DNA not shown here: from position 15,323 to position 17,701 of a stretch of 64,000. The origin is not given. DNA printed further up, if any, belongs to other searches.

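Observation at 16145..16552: SulP transporter 1 carries a ~130-aa coiled-coil plus beta-rich insertion just before the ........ motif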

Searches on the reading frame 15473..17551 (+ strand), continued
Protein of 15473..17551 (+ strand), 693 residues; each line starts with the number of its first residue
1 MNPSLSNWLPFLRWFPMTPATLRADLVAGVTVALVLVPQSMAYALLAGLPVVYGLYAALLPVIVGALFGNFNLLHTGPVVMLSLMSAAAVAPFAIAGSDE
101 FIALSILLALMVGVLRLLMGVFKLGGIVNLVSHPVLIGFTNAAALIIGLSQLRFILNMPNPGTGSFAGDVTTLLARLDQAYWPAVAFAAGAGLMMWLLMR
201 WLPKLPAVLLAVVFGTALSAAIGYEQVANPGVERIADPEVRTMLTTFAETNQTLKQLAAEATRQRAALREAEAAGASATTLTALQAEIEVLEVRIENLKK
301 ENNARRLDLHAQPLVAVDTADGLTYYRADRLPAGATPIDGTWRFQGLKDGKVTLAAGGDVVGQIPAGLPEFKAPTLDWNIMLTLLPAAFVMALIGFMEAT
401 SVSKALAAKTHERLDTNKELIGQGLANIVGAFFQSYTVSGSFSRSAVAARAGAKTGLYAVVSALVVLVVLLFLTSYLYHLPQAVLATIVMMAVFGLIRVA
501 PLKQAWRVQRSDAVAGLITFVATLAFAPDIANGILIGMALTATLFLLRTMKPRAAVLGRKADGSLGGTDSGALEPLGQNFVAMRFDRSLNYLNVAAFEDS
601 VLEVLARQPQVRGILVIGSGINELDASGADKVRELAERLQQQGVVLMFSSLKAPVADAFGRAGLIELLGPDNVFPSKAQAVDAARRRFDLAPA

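Call 10: find_homologous_proteins(query=window:15473-17551:+, max_evalue=1e-20)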
Query window:15473-17551:+ (693 aa): 7655 proteins with E <= 1e-20 among 8000 candidates; the best 120 are listed.
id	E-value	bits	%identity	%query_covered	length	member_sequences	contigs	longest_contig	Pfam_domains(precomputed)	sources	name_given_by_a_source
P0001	0.0e+0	1417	96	100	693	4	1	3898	PF01740.27,PF00916.27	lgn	-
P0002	0.0e+0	1340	90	100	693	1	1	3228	PF01740.27,PF00916.27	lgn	-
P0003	0.0e+0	1335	91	100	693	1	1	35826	PF01740.27,PF00916.27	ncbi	-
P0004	0.0e+0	1316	89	100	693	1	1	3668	PF01740.27,PF00916.27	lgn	-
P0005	0.0e+0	1277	86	100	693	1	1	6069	PF01740.27,PF00860.27,PF00916.27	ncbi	-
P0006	0.0e+0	1275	87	100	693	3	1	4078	PF01740.27,PF00916.27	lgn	-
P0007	0.0e+0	1258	85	100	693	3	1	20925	PF01740.27,PF00916.27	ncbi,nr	ncbi:MAG: SulP family inorganic anion transporter [Thiobacillaceae bacterium]|nr:SulP family inorgan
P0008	0.0e+0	1254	86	99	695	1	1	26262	PF01740.27,PF00916.27,PF13466.13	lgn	-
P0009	0.0e+0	1218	81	100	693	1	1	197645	PF01740.27,PF00860.27,PF00916.27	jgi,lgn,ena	-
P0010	0.0e+0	1217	82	100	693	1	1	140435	PF01740.27,PF00916.27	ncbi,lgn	ncbi:MAG: SulP family inorganic anion transporter [Thiobacillus sp.]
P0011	0.0e+0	1211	81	100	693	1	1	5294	PF01740.27,PF00860.27,PF00916.27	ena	-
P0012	0.0e+0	1210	82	100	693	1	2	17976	PF01740.27,PF00860.27,PF00916.27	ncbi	-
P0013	0.0e+0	1208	81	100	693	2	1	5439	PF01740.27,PF00916.27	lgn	-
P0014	0.0e+0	1207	80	100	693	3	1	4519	PF01740.27,PF00860.27,PF00916.27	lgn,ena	-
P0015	0.0e+0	1207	82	100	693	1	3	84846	PF01740.27,PF00916.27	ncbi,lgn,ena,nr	ncbi:MAG: sodium-independent anion transporter [Hydrogenophilales bacterium 17-64-11]|nr:MAG: sodium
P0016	0.0e+0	1205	81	100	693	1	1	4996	PF01740.27,PF00860.27,PF00916.27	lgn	-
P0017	0.0e+0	1200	81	100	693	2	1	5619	PF01740.27,PF00860.27,PF00916.27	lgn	-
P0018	0.0e+0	1193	80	100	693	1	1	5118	PF01740.27,PF00916.27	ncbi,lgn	-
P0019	0.0e+0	1189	81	100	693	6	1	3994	PF01740.27,PF00860.27,PF00916.27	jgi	jgi:MFS superfamily sulfate permease-like transporter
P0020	0.0e+0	1184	80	100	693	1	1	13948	PF01740.27,PF00860.27,PF00916.27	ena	-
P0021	0.0e+0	1177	80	99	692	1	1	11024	PF01740.27,PF00916.27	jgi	-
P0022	0.0e+0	1176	82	98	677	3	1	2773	PF01740.27,PF00916.27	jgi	jgi:MFS superfamily sulfate permease-like transporter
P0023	0.0e+0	1163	78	100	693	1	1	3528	PF01740.27,PF00860.27,PF00916.27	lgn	-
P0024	0.0e+0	1150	78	100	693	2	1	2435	PF01740.27,PF00860.27,PF00916.27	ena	-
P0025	0.0e+0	1144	77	100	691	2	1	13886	PF01740.27,PF00916.27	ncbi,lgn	-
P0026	0.0e+0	1138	76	100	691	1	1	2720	PF01740.27,PF00916.27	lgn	-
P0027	0.0e+0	1135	77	99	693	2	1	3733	PF01740.27,PF00860.27,PF00916.27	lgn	-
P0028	0.0e+0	1134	77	99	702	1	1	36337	PF01740.27,PF00860.27,PF00916.27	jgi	-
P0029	0.0e+0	1127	76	100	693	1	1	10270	PF01740.27,PF00916.27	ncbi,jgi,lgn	-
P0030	0.0e+0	1104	76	100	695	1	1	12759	PF01740.27,PF00916.27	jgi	-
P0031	0.0e+0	1095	74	100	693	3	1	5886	PF01740.27,PF00916.27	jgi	-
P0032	0.0e+0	1076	74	100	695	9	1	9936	PF01740.27,PF00916.27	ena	-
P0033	0.0e+0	1061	71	100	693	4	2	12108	PF01740.27,PF00916.27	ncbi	-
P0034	0.0e+0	1058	70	100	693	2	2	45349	PF01740.27,PF00916.27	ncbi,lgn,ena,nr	ncbi:MAG: STAS domain-containing protein [Sulfuritalea sp.]|nr:STAS domain-containing protein [Sulfu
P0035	0.0e+0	1038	71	99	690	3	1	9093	PF01740.27,PF00916.27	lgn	-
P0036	0.0e+0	1036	71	99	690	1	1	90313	PF01740.27,PF00916.27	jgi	jgi:MFS superfamily sulfate permease-like transporter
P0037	0.0e+0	1035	71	99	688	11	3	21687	PF01740.27,PF00916.27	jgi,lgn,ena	-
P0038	0.0e+0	1032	71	100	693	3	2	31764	PF01740.27,PF00916.27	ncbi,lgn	-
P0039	0.0e+0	1023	70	99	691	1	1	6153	PF01740.27,PF00916.27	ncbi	-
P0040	0.0e+0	1023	71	99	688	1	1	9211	PF01740.27,PF00916.27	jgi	-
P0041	5.9e-288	975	67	100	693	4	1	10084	PF01740.27,PF00916.27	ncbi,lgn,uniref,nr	ncbi:MAG: STAS domain-containing protein [Sulfuriferula multivorans]|uniref:STAS domain-containing p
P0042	6.4e-286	968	66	99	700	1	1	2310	PF01740.27,PF00916.27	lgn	-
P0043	2.0e-285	966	67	99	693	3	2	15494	PF01740.27,PF00916.27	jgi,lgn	jgi:MFS superfamily sulfate permease-like transporter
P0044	2.0e-284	963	66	99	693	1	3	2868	PF01740.27,PF00916.27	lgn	-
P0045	2.3e-280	950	65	99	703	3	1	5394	PF01740.27,PF00916.27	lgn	-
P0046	5.8e-280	948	65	99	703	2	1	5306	PF01740.27,PF00916.27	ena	-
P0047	7.2e-279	945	66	99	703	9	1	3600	PF01740.27,PF00916.27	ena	-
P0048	5.2e-243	826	57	99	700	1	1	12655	PF01740.27,PF00916.27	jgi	-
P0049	1.5e-239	815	58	97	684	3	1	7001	PF01740.27,PF00916.27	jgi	-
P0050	9.3e-236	802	58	100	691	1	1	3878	PF01740.27,PF00916.27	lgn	-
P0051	3.8e-235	800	56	97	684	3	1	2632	PF01740.27,PF00916.27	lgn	-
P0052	1.7e-232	791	56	99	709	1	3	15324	PF01740.27,PF00916.27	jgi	-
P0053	2.2e-231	788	56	98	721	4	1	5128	PF01740.27,PF00916.27,PF13466.13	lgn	-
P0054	2.4e-231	788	56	99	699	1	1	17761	PF01740.27,PF00916.27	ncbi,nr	ncbi:MAG: SulP family inorganic anion transporter [Gammaproteobacteria bacterium]|nr:SulP family ino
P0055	4.2e-231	787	57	98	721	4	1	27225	PF01740.27,PF00916.27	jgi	jgi:MFS superfamily sulfate permease-like transporter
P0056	1.1e-230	785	56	100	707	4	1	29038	PF01740.27,PF00916.27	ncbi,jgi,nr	ncbi:MAG TPA: STAS domain-containing protein [Thioalkalivibrio sp.]|nr:STAS domain-containing protei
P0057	3.0e-230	784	54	100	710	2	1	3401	PF01740.27,PF00916.27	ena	-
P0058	9.9e-230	782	56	100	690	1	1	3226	PF01740.27,PF00916.27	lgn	-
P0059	2.1e-229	781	56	99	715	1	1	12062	PF01740.27,PF00916.27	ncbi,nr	ncbi:MAG: SulP family inorganic anion transporter [Pseudomonadota bacterium]|nr:SulP family inorgani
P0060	2.2e-229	781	55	100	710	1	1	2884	PF01740.27,PF00916.27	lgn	-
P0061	2.4e-229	781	56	99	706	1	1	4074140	PF01740.27,PF00916.27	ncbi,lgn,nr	ncbi:STAS domain-containing protein [Ectothiorhodospiraceae bacterium BW-2]|nr:STAS domain-containin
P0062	2.5e-229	781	56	99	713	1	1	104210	PF01740.27,PF00916.27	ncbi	-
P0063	5.4e-229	780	56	99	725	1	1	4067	PF01740.27,PF00916.27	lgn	-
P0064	5.7e-229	780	56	98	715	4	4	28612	PF01740.27,PF00916.27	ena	-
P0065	6.5e-229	780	57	98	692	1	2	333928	PF01740.27,PF00916.27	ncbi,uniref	ncbi:SulP family inorganic anion transporter [Pelomicrobium sp. G1]|uniref:SulP family inorganic ani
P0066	8.9e-229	779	57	97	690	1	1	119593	PF01740.27,PF00916.27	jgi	-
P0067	9.0e-229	779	57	97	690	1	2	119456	PF01740.27,PF00916.27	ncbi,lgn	-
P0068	9.5e-229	779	55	100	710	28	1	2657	PF01740.27,PF00916.27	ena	-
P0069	1.1e-228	779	57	99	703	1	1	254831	PF01740.27,PF00916.27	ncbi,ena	-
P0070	6.5e-228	776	55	100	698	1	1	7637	PF01740.27,PF00916.27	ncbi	-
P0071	6.7e-228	776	56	98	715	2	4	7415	PF01740.27,PF00916.27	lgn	-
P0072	6.7e-228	776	55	99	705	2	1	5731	PF01740.27,PF00916.27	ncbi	-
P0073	6.9e-228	776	57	99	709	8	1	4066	PF01740.27,PF00916.27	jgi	jgi:MFS superfamily sulfate permease-like transporter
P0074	9.1e-228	776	56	99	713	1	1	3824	PF01740.27,PF00916.27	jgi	jgi:SulP family sulfate permease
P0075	1.0e-227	776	57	97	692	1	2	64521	PF01740.27,PF00916.27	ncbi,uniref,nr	ncbi:MAG: sodium-independent anion transporter [Azospira oryzae]|uniref:STAS domain-containing prote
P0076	1.0e-227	776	57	99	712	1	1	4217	PF01740.27,PF00916.27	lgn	-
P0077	1.1e-227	776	55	98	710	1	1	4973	PF01740.27,PF00916.27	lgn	-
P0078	1.3e-227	775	57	99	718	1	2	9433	PF01740.27,PF00916.27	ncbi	-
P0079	1.8e-227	775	55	99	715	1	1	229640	PF01740.27,PF00916.27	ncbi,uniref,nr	ncbi:SulP family inorganic anion transporter [Thiohalophilus sp.]|uniref:SulP family inorganic anion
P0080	2.1e-227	775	56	99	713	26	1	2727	PF01740.27,PF00916.27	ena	-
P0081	2.2e-227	775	55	100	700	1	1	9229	PF01740.27,PF00916.27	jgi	jgi:MFS superfamily sulfate permease-like transporter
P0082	2.2e-227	775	54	100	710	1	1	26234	PF01740.27,PF00916.27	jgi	jgi:SulP family sulfate permease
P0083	2.9e-227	774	55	99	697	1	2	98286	PF01740.27,PF00916.27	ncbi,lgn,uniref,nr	ncbi:SulP family inorganic anion transporter [Thiohalocapsa marina]|uniref:SulP family inorganic ani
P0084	3.3e-227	774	55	100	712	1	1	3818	PF01740.27,PF00916.27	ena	-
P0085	3.7e-227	774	55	100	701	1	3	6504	PF01740.27,PF00916.27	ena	-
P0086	1.0e-226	772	55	99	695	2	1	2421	PF01740.27,PF00916.27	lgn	-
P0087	1.0e-226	772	55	99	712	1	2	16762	PF01740.27,PF00916.27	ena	-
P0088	1.2e-226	772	56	99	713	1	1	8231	PF01740.27,PF00916.27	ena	-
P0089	1.6e-226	772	55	99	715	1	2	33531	PF01740.27,PF00916.27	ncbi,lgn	-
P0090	1.7e-226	772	56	98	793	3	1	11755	PF01740.27,PF00916.27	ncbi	-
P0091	1.7e-226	772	56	99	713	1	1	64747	PF01740.27,PF00916.27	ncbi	-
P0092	1.9e-226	771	56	99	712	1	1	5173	PF01740.27,PF00916.27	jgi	jgi:MFS superfamily sulfate permease-like transporter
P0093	2.1e-226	771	56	99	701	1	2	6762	PF01740.27,PF00916.27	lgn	-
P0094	2.2e-226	771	54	98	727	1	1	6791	PF01740.27,PF00916.27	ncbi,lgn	-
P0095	2.2e-226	771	56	99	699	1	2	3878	PF01740.27,PF00916.27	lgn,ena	-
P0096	3.0e-226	771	56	100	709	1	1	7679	PF01740.27,PF00916.27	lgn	-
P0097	3.1e-226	771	55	99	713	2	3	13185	PF01740.27,PF00916.27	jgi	jgi:MFS superfamily sulfate permease-like transporter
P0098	4.6e-226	770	56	99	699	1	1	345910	PF01740.27,PF00916.27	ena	-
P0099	5.3e-226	770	57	98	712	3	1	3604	PF01740.27,PF00916.27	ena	-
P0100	5.8e-226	770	56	99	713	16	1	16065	PF01740.27,PF00916.27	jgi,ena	jgi:MFS superfamily sulfate permease-like transporter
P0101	6.2e-226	770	55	98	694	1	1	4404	PF01740.27,PF00916.27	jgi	jgi:MFS superfamily sulfate permease-like transporter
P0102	7.0e-226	770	55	99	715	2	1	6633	PF01740.27,PF00916.27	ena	-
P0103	8.4e-226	769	55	100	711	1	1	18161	PF01740.27,PF00916.27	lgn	-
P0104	8.7e-226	769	56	100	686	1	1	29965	PF01740.27,PF00916.27,PF13466.13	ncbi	ncbi:MAG: SulP family inorganic anion transporter [Thiohalorhabdus sp.]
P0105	1.0e-225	769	55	98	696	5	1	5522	PF01740.27,PF00860.27,PF00916.27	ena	-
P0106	1.1e-225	769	56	98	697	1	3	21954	PF01740.27,PF00916.27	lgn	-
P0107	1.3e-225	769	57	99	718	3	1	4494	PF01740.27,PF00916.27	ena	-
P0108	1.3e-225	769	55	98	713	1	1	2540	PF01740.27,PF00916.27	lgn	-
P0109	2.2e-225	768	55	99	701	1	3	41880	PF01740.27,PF00916.27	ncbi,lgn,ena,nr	ncbi:MAG: STAS domain-containing protein [Gammaproteobacteria bacterium]|nr:STAS domain-containing p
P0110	2.3e-225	768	56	99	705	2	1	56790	PF01740.27,PF00916.27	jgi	jgi:MFS superfamily sulfate permease-like transporter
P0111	2.4e-225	768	56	99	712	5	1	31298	PF01740.27,PF00916.27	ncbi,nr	ncbi:MAG: SulP family inorganic anion transporter [Gammaproteobacteria bacterium]|nr:SulP family ino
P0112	2.7e-225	768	55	98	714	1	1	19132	PF01740.27,PF00916.27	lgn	-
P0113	2.8e-225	768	56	99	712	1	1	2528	PF01740.27,PF00916.27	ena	-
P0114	2.9e-225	768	56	99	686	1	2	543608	PF01740.27,PF00916.27,PF13466.13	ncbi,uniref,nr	ncbi:sulfate transporter [Thiohalorhabdus denitrificans]|uniref:Anti-anti-sigma factor n=1 Tax=Thioh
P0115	3.2e-225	767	54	100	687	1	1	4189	PF01740.27,PF00860.27,PF00916.27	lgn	-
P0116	3.4e-225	767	55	98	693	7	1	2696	PF01740.27,PF00916.27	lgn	-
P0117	3.6e-225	767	56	99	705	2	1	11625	PF01740.27,PF00916.27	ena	-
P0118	3.9e-225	767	56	99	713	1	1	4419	PF01740.27,PF00916.27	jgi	jgi:MFS superfamily sulfate permease-like transporter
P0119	4.2e-225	767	55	99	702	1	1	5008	PF01740.27,PF00916.27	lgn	-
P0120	4.2e-225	767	55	99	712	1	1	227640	PF01740.27,PF00916.27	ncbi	-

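Call 20: find_related_loci(query=window:15473-17551:+, collection=genome_contigs, flank=8000)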
Query window:15473-17551:+ (693 aa) in genome_contigs; peptide patterns used: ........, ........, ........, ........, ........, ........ (x = any residue, [..] = any of these).
180 stretches matched a pattern; 14 encode a relative of the query (tblastn E <= 1e-3); 14 distinct loci.
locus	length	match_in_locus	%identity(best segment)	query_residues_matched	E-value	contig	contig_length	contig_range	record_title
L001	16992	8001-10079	82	1-693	0e+0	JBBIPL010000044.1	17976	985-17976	MAG: Hydrogenophilales bacterium isolate STS170223_bin_301 NODE_1108_length_17976_cov_21.256068, whole genome shotgun se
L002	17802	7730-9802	82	1-691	0e+0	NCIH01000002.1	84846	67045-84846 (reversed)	MAG: Hydrogenophilales bacterium 17-64-11 lw04302015_17_scaffold_51, whole genome shotgun sequence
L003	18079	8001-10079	82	1-693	0e+0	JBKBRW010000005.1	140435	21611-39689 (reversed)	MAG: Thiobacillus sp. isolate 21H_023.bin.34 NODE_5_length_140435_cov_15.328973, whole genome shotgun sequence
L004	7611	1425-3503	81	1-693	0e+0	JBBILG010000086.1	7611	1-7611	MAG: Methylobacillus sp. isolate TCF170221_bin_203 NODE_7922_length_7611_cov_6.292218, whole genome shotgun sequence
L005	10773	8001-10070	77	4-693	0e+0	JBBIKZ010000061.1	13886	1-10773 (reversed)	MAG: Hydrogenophilales bacterium isolate SLF170214_bin_198 NODE_1601_length_13886_cov_171.296, whole genome shotgun sequ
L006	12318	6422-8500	82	1-693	0e+0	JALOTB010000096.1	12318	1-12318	MAG: Chromatiaceae bacterium isolate Prado222 scaffold_8067, whole genome shotgun sequence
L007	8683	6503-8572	77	4-693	0e+0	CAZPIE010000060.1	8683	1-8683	MAG TPA_asm: uncultured Methyloversatilis sp. isolate binchicken_co37_75 genome assembly, contig: NODE_3345_length_8683_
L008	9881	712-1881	93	304-693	0e+0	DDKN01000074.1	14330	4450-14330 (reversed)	MAG TPA_asm: Thiobacillus sp. UBA2597 UBA2597_contig_2336, whole genome shotgun sequence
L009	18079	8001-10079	91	1-693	0e+0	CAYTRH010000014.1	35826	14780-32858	MAG TPA_asm: uncultured Thiobacillus sp. isolate SRP290908_co1_129 genome assembly, contig: NODE_1339_length_35826_cov_1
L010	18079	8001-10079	74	1-693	0e+0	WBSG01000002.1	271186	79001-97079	Betaproteobacteria bacterium SCN2 NODE_7_length_271186_cov_45.379616, whole genome shotgun sequence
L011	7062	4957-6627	33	4-683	8e-56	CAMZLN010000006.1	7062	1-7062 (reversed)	uncultured Saprospiraceae bacterium isolate TAG_MAG_00010 genome assembly, contig: TAG_MAG_00010_000000000110, whole gen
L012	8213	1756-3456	30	5-687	9e-42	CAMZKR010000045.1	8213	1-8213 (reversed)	uncultured bacterium isolate RB_MAG_00017 genome assembly, contig: RB_MAG_00017_000000000102, whole genome shotgun seque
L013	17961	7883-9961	85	1-693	0e+0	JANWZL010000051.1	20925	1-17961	MAG: Thiobacillaceae bacterium isolate SKYG94 k141_89335, whole genome shotgun sequence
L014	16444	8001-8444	35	20-174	3e-16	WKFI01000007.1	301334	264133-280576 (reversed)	MAG: Rhodobacteraceae bacterium isolate MAG3 k99_165394, whole genome shotgun sequence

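Call 25: predict_structure(alignment_id=A2)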
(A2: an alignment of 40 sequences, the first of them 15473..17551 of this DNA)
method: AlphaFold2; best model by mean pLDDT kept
length: 693 residues; sequences in the alignment: 40
mean_pLDDT: 76.7   pTM: 0.68
mean pLDDT of the five models: 76.7, 73.5, 71.8, 65.2, 63.9
residues with pLDDT >= 90: 77; 70-90: 434; 50-70: 151; < 50: 31
segments of 3 or more residues with pLDDT < 50: 69-78, 128-131, 365-367, 438-443
pLDDT, mean of each block of 10 residues (from residue 1): 52 62 74 70 72 67 53 46 70 72 84 82 57 69 81 88 82 88 92 90 78 89 88 89 92 88 85 88 91 89 90 89 88 85 86 86 55 72 80 68 55 63 75 62 51 64 74 76 86 76 72 81 76 62 52 74 76 79 83 71 78 88 79 84 88 86 86 88 85 51
secondary structure, 60 per line:
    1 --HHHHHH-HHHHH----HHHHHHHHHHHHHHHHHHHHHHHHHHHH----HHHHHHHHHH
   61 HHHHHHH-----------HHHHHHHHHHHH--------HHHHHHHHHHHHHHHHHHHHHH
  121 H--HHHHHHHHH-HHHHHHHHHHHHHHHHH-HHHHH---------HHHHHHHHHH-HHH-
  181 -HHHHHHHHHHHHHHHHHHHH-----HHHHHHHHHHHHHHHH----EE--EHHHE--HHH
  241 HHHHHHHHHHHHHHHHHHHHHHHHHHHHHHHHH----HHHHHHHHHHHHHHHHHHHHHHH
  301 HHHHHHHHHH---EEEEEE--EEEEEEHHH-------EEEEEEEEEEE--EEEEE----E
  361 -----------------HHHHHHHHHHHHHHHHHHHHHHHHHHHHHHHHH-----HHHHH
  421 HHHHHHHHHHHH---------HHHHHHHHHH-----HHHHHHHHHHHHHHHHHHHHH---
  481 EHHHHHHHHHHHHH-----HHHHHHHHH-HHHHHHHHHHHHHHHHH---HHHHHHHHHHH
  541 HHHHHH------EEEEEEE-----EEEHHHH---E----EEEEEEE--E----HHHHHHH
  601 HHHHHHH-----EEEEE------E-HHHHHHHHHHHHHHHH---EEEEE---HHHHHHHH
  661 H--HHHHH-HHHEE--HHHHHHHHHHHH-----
elements in order (helices of 4 or more, strands of 3 or more residues): H3-8 H10-14 H19-46 H51-67 H79-90 H99-121 H124-132 H134-150 H152-156 H166-175 H182-201 H207-222 H238-273 H278-310 E314-319 E322-327 E338-348 E351-355 H378-410 H416-432 H442-451 H457-477 H482-494 H500-508 H510-526 H530-546 E553-559 E565-567 H568-571 E580-586 H594-607 E613-617 H626-641 E645-649 H653-661 H664-668 H677-688
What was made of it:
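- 15527..16138 (+): TM1-TM7 (aa 19-222), the first half of the 7+7 fold. Helices from the AlphaFold2 DSSP output (call 25).
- On SulP / SLC26 transporters: The model shows an alpha/beta STAS fold at aa 553-688 (call 25). Fourteen helices in the AlphaFold2 model (call 25).
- The full-length AlphaFold2 model has block-mean pLDDT of 85-92 across the insert (call 25). Fourteen TM helices in SLC26 order, with seven before the insert (call 25).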

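Call 32: search_protein_families(library=ncbifam, proteins=[window:15473-17551:+], max_evalue=1)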
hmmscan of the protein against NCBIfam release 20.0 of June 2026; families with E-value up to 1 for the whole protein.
window:15473-17551:+ (693 aa): 7 families
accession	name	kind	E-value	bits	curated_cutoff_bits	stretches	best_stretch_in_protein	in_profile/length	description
TIGR00815.1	sulP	subfamily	4.9e-107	358.7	380.45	2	356-679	234-564/565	sulfate permease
NF008660.1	PRK11660.1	equivalog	4.4e-52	177.2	614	2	374-685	271-566/572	C4-dicarboxylic acid transporter DauA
NF050096.1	BicarbTportBicA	equivalog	1.5e-37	129.4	880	2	361-541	222-400/547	bicarbonate transporter BicA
TIGR02473.1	flagell_FliJ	equivalog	0.0041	17.5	50.45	1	236-301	18-83/141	flagellar export protein FliJ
TIGR00377.1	ant_ant_sig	superfamily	0.016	15.1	53.45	1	580-668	13-100/108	anti-sigma factor antagonist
TIGR03740.1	galliderm_ABC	subfamily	0.14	11.8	309.75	1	614-650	145-181/223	lantibiotic protection ABC transporter ATP-binding subunit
NF008575.0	PRK11530.1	equivalog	0.16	11.4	158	1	236-312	22-104/183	hypothetical protein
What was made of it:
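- Closest known: BicA, the cyanobacterial SulP-type bicarbonate transporter. Different: BicA has no insert; the listed block matches BicA profile positions 222-400 to aa 361-541 (call 32).
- The protein scores far below the BicA equivalog cut-off (129 against 880 bits, call 32).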
